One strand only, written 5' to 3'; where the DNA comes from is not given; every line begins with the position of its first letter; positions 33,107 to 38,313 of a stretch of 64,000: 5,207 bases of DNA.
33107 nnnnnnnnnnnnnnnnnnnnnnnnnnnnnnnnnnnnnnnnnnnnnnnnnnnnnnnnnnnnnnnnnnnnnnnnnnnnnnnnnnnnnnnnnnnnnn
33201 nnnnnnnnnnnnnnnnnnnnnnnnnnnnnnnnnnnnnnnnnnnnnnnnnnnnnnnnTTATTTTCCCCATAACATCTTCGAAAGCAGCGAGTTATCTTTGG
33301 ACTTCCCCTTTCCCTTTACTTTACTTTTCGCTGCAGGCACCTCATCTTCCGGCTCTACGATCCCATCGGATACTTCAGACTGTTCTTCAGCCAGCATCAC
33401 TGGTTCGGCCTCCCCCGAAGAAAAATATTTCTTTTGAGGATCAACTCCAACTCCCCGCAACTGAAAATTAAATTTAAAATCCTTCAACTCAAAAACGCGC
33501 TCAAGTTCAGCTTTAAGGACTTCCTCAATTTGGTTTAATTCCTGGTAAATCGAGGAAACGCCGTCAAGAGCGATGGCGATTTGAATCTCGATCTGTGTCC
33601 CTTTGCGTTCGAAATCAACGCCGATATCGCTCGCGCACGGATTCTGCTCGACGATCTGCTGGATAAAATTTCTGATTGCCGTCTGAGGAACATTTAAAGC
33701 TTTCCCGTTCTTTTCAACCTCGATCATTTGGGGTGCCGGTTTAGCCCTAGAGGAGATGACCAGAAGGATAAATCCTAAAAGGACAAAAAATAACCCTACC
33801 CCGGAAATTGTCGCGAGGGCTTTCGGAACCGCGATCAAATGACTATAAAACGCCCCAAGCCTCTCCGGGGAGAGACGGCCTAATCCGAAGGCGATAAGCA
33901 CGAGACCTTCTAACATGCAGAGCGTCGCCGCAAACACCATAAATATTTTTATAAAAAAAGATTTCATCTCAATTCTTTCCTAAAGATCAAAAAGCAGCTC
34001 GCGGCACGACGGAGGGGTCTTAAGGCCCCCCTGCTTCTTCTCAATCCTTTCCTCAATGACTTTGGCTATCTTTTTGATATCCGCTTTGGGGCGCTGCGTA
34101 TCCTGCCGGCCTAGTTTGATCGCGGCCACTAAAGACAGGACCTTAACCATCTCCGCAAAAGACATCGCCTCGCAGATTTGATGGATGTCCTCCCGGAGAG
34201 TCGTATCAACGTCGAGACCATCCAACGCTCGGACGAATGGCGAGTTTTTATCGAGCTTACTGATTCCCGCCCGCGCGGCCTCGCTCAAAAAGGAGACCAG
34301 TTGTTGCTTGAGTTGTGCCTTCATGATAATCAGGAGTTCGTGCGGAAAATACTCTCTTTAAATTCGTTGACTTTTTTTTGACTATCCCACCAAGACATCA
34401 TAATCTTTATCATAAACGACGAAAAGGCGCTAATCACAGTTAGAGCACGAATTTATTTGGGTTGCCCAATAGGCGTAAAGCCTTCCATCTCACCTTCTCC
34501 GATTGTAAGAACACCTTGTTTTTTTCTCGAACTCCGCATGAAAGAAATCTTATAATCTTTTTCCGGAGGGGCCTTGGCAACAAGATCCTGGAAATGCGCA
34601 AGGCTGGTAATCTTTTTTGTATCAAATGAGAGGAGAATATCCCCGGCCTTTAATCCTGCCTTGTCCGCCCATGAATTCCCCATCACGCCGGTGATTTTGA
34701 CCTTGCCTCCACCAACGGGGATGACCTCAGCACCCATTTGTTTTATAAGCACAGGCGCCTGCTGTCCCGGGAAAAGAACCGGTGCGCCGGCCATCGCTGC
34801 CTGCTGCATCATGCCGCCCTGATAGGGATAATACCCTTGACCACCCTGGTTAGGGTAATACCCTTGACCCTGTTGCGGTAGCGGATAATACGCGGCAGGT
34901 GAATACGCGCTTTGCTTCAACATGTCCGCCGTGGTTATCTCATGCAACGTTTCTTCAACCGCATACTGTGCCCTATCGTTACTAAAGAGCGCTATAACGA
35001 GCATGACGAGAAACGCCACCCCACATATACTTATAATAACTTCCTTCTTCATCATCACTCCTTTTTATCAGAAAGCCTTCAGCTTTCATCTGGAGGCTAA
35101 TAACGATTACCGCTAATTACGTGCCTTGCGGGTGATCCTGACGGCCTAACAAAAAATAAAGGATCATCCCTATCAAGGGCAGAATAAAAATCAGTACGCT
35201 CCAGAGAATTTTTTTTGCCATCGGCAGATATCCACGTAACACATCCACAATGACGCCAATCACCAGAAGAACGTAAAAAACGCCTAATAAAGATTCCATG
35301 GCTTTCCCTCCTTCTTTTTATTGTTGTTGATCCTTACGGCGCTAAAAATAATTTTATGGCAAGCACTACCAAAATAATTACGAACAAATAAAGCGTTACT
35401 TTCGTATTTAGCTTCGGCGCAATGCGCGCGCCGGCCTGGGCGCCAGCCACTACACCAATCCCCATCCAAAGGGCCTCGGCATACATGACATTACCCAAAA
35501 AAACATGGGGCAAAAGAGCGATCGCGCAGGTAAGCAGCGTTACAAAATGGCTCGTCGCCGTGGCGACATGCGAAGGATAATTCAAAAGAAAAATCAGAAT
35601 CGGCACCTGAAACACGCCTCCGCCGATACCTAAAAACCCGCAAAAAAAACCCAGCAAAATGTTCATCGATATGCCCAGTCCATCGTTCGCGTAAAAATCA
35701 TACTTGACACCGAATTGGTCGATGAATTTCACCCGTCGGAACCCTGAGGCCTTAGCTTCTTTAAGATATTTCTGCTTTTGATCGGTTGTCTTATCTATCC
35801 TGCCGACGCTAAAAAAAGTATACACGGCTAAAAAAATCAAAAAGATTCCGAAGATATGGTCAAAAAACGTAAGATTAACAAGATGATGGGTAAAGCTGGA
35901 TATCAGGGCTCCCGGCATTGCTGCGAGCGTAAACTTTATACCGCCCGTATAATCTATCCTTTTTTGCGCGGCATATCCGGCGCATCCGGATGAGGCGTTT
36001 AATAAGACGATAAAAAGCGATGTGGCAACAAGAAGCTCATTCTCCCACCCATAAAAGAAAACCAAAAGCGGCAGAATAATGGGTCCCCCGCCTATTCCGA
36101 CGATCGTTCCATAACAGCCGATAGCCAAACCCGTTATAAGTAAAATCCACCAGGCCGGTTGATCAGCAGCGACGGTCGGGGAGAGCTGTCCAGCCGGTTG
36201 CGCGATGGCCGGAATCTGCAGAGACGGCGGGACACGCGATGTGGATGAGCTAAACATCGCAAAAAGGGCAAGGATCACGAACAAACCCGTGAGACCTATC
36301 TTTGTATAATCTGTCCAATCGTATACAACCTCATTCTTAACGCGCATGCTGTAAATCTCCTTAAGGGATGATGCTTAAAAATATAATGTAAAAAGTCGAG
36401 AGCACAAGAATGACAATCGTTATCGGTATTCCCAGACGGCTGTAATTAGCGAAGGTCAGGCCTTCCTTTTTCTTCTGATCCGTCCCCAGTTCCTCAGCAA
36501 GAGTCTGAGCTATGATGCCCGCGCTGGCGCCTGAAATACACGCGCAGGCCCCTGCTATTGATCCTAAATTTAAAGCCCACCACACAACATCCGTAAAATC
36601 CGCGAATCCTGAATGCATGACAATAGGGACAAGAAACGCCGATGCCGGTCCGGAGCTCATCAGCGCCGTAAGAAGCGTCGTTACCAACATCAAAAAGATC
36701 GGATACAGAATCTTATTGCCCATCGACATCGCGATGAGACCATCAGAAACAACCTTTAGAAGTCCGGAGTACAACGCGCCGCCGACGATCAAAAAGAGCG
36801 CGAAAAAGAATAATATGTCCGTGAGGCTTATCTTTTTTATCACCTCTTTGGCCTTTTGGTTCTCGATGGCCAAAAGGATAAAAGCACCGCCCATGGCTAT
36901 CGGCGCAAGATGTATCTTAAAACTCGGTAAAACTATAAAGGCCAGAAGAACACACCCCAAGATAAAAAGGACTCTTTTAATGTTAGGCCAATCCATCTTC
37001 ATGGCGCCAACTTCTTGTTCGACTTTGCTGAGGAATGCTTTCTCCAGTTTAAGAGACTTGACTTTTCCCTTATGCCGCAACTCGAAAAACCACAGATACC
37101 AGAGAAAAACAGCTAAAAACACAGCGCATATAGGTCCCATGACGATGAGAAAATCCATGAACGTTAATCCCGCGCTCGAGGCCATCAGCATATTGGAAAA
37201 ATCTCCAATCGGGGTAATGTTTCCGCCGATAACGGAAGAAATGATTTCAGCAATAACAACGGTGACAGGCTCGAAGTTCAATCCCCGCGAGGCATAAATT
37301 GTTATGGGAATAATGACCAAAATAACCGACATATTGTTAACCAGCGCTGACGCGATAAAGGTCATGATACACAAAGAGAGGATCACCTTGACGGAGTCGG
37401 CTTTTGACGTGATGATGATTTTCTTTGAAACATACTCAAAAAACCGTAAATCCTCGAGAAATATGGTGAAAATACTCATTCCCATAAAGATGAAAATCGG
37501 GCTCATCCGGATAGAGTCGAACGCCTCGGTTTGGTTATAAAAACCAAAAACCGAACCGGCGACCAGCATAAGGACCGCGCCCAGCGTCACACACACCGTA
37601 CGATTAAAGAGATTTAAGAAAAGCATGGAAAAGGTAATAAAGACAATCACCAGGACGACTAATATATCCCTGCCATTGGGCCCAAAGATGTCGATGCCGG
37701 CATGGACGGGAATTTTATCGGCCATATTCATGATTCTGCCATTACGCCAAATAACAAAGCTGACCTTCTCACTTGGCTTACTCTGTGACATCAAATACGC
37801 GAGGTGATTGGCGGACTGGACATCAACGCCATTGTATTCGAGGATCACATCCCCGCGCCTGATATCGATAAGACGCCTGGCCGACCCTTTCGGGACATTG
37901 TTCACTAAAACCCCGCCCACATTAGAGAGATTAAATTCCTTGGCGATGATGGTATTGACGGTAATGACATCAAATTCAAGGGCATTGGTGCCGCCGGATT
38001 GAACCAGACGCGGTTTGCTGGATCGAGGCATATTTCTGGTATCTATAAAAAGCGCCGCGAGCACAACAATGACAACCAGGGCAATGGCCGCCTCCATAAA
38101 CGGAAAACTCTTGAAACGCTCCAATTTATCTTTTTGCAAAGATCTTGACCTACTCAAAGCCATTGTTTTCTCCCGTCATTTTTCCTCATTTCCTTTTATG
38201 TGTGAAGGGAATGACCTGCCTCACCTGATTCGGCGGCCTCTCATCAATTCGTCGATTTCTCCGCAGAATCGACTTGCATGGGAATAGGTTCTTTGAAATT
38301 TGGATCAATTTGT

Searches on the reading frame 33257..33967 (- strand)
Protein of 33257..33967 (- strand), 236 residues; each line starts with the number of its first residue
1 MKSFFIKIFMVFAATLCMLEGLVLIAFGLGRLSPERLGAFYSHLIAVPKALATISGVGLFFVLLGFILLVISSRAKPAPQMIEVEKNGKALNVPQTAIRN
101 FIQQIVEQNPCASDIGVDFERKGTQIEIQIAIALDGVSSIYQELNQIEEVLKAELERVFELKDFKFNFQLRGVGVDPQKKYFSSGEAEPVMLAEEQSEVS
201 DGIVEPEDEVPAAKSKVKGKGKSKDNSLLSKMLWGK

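Call 7: search_protein_families(library=ncbifam, proteins=[window:33257-33967:-], max_evalue=0.1)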
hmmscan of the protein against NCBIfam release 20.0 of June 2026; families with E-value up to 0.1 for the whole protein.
window:33257-33967:- (236 aa): 2 families
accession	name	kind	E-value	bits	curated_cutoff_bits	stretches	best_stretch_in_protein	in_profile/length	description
NF033218.1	anchor_AmaP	equivalog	1.7e-15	57.2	55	1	5-169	4-165/166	alkaline shock response membrane anchor protein AmaP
NF045836.1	MMB_0454_fam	equivalog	0.0054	17.1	40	1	85-159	5-85/97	MMB_0454 family protein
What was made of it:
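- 33257..33967 (-): AmaP-like membrane anchor protein (236 aa). NCBIfam AmaP 57.2 bits, above the cut-off of 55 (call 7).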

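Call 9: search_protein_families(library=pfam, proteins=[window:33257-33967:-], max_evalue=0.1)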
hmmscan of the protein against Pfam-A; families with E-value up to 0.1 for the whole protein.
window:33257-33967:- (236 aa): 0 families

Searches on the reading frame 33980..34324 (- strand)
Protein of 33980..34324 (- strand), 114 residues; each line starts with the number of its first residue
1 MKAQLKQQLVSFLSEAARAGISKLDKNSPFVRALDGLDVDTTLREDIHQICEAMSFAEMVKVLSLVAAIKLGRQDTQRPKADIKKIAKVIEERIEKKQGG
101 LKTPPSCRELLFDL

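Call 7: search_protein_families(library=ncbifam, proteins=[window:33980-34324:-], max_evalue=0.1)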
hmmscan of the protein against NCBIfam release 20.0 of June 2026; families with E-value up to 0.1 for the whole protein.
window:33980-34324:- (114 aa): 2 families
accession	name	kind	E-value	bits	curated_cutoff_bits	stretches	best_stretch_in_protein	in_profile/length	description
NF007243.0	PRK09685.1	equivalog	0.057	12.8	199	1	7-97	126-214/303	transcriptional regulator FeaR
TIGR00342.1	TIGR00342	equivalog_domain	0.069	12.2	264.5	1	1-88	10-97/373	tRNA uracil 4-sulfurtransferase ThiI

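Call 9: search_protein_families(library=pfam, proteins=[window:33980-34324:-], max_evalue=0.1)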
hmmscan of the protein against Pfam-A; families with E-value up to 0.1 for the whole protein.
window:33980-34324:- (114 aa): 0 families

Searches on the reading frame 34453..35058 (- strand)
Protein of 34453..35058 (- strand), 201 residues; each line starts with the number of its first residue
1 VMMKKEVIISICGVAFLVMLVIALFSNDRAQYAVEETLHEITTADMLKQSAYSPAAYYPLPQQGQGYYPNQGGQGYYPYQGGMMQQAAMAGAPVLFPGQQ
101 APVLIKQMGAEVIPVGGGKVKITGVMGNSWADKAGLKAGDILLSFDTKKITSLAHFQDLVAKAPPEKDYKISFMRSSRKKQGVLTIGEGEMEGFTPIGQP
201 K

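Call 7: search_protein_families(library=ncbifam, proteins=[window:34453-35058:-], max_evalue=0.1)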
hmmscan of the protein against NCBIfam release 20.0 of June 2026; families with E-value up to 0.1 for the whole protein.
window:34453-35058:- (201 aa): 15 families
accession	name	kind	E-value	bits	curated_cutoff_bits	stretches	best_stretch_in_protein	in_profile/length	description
TIGR02037.1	degP_htrA_DO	subfamily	3e-10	39.6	416.2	1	122-189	263-330/434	Do family serine endopeptidase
NF007526.1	PRK10139.1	equivalog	1.5e-08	33.8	756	1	122-184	295-357/456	serine endoprotease DegQ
NF040960.1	MamE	equivalog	4.5e-08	32.1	800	1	80-188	431-537/659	magnetosome formation protease MamE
NF041199.1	trx7_PDZ_seleno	equivalog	3.3e-07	29.6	300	1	121-185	206-271/390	Trx7/PDZ domain-containing (seleno)protein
TIGR02038.1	protease_degS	equivalog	8e-07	28.5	422.95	1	120-188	280-348/351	outer membrane-stress sensor serine endopeptidase DegS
NF040965.1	MamP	equivalog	9.8e-07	28.7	300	1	131-182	147-198/290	magnetosome magnetite formation protein MamP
NF008189.1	PRK10942.1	equivalog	1.1e-06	27.4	720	1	122-181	317-376/477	serine endoprotease DegP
NF041521.1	HhoA_HhoB_HtrA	equivalog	2e-06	27.3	450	1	120-181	265-326/335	HhoA/HhoB/HtrA family serine endopeptidase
TIGR00054.1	TIGR00054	equivalog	2.9e-06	26.4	147.55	1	113-182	196-265/421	RIP metalloprotease RseP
NF047968.1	SerProtHtrA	equivalog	4.8e-06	26.2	470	1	120-181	291-352/357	serine protease HtrA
NF008147.1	PRK10898.1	equivalog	8.4e-05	21.9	408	1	120-188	281-349/352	outer membrane-stress sensor serine endopeptidase DegS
NF008046.0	PRK10779.1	equivalog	0.00099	18.3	477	1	121-181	225-284/450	sigma E protease regulator RseP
TIGR02860.1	spore_IV_B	equivalog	0.0013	17.8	305.25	1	57-179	56-173/402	SpoIVB peptidase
NF052377.1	lmo1851_S41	exception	0.0087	14.8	725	1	108-167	109-166/468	lmo1851 family serine protease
TIGR00225.1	prc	subfamily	0.04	13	218.6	1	117-184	61-127/335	C-terminal processing peptidase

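Call 9: search_protein_families(library=pfam, proteins=[window:34453-35058:-], max_evalue=0.1)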
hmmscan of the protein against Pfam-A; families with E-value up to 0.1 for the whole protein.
window:34453-35058:- (201 aa): 3 families
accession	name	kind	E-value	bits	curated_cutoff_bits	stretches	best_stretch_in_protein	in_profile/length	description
PF17820.7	PDZ_6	-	6.1e-10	39.1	27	1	122-166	2-46/54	PDZ domain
PF13180.12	PDZ_2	-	1e-09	38.9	27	1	108-181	3-75/80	PDZ domain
PF00595.29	PDZ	-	7.9e-05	23.4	23.2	1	119-157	26-64/81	PDZ domain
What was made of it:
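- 34453..35052 (-): 199-aa membrane-anchored PDZ protein. PDZ_6 39.1 bits and PDZ_2 38.9 bits (call 9).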

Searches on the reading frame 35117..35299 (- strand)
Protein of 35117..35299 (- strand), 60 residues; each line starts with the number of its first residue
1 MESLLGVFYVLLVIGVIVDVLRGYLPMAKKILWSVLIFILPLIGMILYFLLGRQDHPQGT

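Call 7: search_protein_families(library=ncbifam, proteins=[window:35117-35299:-], max_evalue=0.1)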
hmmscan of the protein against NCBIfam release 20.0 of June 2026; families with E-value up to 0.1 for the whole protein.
window:35117-35299:- (60 aa): 2 families
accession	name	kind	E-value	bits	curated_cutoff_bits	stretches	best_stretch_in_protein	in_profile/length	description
TIGR04265.1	bac_cardiolipin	equivalog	3.5e-06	26.2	290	1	2-54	4-56/483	cardiolipin synthase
NF009107.0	PRK12452.1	equivalog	0.008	14.9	787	1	4-55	32-83/509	cardiolipin synthase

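Call 9: search_protein_families(library=pfam, proteins=[window:35117-35299:-], max_evalue=0.1)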
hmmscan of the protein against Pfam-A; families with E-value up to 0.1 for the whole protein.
window:35117-35299:- (60 aa): 1 family
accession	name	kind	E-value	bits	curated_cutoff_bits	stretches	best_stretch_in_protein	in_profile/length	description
PF13396.11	PLDc_N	-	4.2e-09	36.7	23.3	1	12-53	2-42/42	Phospholipase_D-nuclease N-terminal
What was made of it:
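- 35117..35299 (-): 60-aa PLDc_N-domain membrane protein with two hydrophobic segments. Pfam PLDc_N 36.7 bits (call 9).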

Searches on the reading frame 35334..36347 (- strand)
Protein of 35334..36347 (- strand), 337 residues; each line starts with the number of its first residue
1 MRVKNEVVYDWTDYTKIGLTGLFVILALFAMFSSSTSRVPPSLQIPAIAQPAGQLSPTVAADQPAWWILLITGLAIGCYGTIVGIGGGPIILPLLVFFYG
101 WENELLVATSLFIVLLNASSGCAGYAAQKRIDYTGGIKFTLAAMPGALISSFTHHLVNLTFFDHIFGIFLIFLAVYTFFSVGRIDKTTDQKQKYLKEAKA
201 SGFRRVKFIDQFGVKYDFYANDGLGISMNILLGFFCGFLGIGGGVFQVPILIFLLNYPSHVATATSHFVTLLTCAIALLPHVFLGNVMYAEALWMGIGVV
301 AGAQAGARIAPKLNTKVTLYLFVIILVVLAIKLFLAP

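Call 5: search_protein_families(library=pfam, proteins=[window:35334-36347:-], max_evalue=0.01)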
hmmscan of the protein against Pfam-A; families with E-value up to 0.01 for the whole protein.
window:35334-36347:- (337 aa): 1 family
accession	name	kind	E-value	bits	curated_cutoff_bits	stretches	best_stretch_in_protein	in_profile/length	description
PF01925.25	TauE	-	1.4e-55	189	32.6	2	69-333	1-237/237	Sulfite exporter TauE/SafE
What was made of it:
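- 35334..36347 (-): Stand-alone TauE/SafE permease (MamO-C-terminal-like). Pfam TauE 189 bits (call 5).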

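Call 6: search_protein_families(library=ncbifam, proteins=[window:35334-36347:-], max_evalue=0.01)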
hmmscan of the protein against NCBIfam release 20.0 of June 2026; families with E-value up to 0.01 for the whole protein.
window:35334-36347:- (337 aa): 2 families
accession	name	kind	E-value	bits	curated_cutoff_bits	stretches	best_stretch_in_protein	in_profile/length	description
NF007909.0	PRK10621.1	equivalog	4e-05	23.1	383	1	231-334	148-251/266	hypothetical protein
NF040961.1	MamO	equivalog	0.00092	17.6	800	1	69-334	373-648/648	magnetosome protein MamO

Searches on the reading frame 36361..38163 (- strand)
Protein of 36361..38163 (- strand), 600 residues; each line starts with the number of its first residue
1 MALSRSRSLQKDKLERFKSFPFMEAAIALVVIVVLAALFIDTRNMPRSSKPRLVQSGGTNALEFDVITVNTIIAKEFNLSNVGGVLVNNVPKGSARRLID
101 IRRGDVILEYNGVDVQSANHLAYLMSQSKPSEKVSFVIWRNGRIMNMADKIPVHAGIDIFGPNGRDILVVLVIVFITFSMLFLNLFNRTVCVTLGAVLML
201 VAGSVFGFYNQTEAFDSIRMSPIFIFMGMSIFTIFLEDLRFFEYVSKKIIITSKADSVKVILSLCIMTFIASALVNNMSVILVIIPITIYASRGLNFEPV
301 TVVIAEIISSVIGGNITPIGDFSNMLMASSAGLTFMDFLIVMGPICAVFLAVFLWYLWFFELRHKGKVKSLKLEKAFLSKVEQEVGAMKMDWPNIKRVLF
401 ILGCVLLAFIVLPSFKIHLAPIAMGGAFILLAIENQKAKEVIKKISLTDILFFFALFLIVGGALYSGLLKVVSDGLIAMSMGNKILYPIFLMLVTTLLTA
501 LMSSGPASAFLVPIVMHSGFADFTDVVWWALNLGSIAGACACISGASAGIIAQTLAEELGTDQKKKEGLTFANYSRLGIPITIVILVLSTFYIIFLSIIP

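Call 5: search_protein_families(library=pfam, proteins=[window:36361-38163:-], max_evalue=0.01)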
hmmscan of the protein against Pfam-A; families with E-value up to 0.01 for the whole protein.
window:36361-38163:- (600 aa): 5 families
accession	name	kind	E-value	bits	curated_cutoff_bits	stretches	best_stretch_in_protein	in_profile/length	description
PF03600.22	CitMHS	-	3.3e-51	174.8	31.9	2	180-533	8-335/336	Citrate transporter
PF02040.21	ArsB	-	2.8e-08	34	22.2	1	191-588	25-414/423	Arsenical pump membrane protein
PF17820.7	PDZ_6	-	2.5e-07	30.8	27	1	94-140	9-54/54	PDZ domain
PF13180.12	PDZ_2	-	3.6e-07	30.8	27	1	83-144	12-73/80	PDZ domain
PF00595.29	PDZ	-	0.00026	21.8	23.2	1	83-138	25-80/81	PDZ domain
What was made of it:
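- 36361..38163 (-): PDZ::MamN fusion (600 aa; anchor + PDZ + a CitMHS/ArsB-type permease with about 11 TM). Pfam CitMHS 174.8 bits + PDZ_6/PDZ_2 (call 5).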

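Call 6: search_protein_families(library=ncbifam, proteins=[window:36361-38163:-], max_evalue=0.01)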
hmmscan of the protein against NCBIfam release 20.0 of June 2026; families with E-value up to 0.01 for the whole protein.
window:36361-38163:- (600 aa): 16 families
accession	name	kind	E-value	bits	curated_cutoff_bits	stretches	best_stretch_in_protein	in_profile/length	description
NF040989.1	MamN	equivalog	2.4e-70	237.4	500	1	168-596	4-435/437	magnetosome biogenesis transporter MamN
TIGR02037.1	degP_htrA_DO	subfamily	7.9e-13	48.1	416.2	1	67-147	243-323/434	Do family serine endopeptidase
NF011980.0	PRK15445.1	subfamily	1.3e-08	34.3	457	1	187-590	24-419/430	arsenical efflux pump membrane protein ArsB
TIGR02038.1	protease_degS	equivalog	4.1e-08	32.7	422.95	1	68-147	263-342/351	outer membrane-stress sensor serine endopeptidase DegS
TIGR00935.1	2a45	subfamily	8e-08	31.9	415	1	185-590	20-417/426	arsenite/antimonite efflux transporter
TIGR00785.1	dass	subfamily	1.8e-07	30.3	198.6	1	169-592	12-439/444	DASS family sodium-coupled anion symporter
NF033877.0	arsB_Sta_pI258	exception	2.6e-07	30.1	760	1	171-596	6-424/429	arsenite efflux transporter membrane subunit ArsB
NF047968.1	SerProtHtrA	equivalog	1.9e-06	27.5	470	1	76-147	282-353/357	serine protease HtrA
NF041521.1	HhoA_HhoB_HtrA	equivalog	2.7e-06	26.9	450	1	71-148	251-328/335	HhoA/HhoB/HtrA family serine endopeptidase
NF007526.1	PRK10139.1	equivalog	3.4e-05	22.7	756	1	67-147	275-355/456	serine endoprotease DegQ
NF040960.1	MamE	equivalog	3.6e-05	22.5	800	1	54-148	438-532/659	magnetosome formation protease MamE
NF008147.1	PRK10898.1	equivalog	0.0011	18.2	408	1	70-147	266-343/352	outer membrane-stress sensor serine endopeptidase DegS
NF041199.1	trx7_PDZ_seleno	equivalog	0.0011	18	300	1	91-147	328-386/390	Trx7/PDZ domain-containing (seleno)protein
TIGR01713.1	typeII_sec_gspC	equivalog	0.003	17.2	101.6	1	82-143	190-251/259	type II secretion system protein GspC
NF008189.1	PRK10942.1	equivalog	0.0078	14.7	720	0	71-131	301-459/477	serine endoprotease DegP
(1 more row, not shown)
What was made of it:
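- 36361..38163 (-): NCBIfam MamN 237 bits against 34 for ArsB (call 6).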
